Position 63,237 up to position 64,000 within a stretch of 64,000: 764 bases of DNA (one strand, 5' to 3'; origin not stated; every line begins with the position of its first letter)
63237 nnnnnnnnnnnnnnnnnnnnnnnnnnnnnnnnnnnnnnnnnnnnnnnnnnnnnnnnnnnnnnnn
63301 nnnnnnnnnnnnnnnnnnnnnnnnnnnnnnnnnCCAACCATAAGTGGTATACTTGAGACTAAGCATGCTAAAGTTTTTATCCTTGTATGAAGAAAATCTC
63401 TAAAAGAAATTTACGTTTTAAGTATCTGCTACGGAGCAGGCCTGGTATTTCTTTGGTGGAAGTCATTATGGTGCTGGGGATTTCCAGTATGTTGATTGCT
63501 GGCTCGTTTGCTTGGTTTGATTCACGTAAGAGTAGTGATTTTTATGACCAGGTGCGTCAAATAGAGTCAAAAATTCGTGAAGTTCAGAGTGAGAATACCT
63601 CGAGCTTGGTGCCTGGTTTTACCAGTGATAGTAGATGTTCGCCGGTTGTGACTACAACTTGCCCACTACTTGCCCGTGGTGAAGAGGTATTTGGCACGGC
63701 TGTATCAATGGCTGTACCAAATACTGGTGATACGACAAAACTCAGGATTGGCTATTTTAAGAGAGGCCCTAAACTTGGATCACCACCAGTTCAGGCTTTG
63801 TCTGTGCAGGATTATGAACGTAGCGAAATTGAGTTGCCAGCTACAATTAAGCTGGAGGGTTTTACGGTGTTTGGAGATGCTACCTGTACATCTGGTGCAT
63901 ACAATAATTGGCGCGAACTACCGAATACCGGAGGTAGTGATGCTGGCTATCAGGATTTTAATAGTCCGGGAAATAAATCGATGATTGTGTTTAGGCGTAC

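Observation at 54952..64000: Complete secretin-less type IV pilus gene set with both extension and retraction ATPases and two pilin genes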

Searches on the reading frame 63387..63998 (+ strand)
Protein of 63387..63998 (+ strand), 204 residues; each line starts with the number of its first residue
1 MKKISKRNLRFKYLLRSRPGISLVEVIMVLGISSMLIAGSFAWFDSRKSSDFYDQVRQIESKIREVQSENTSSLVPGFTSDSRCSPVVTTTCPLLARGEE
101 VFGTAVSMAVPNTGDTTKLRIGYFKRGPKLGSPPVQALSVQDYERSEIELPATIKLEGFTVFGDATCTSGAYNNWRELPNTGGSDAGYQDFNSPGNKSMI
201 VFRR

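Call 8: search_protein_families(library=pfam, proteins=[window:63387-63998:+], max_evalue=0.01)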
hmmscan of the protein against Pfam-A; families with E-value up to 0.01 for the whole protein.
window:63387-63998:+ (204 aa): 1 family
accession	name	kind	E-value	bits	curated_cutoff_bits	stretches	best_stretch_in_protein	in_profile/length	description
PF07963.17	N_methyl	-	0.0034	17.3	21.2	1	16-40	2-26/27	Prokaryotic N-terminal methylation motif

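Call 9: search_protein_families(library=ncbifam, proteins=[window:63387-63998:+], max_evalue=0.01)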
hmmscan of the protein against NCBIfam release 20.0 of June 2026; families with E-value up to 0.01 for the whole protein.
window:63387-63998:+ (204 aa): 1 family
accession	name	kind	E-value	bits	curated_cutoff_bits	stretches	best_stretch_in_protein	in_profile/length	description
NF007800.0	PRK10506.1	equivalog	0.0033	17.2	158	1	16-69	6-60/163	prepilin peptidase-dependent protein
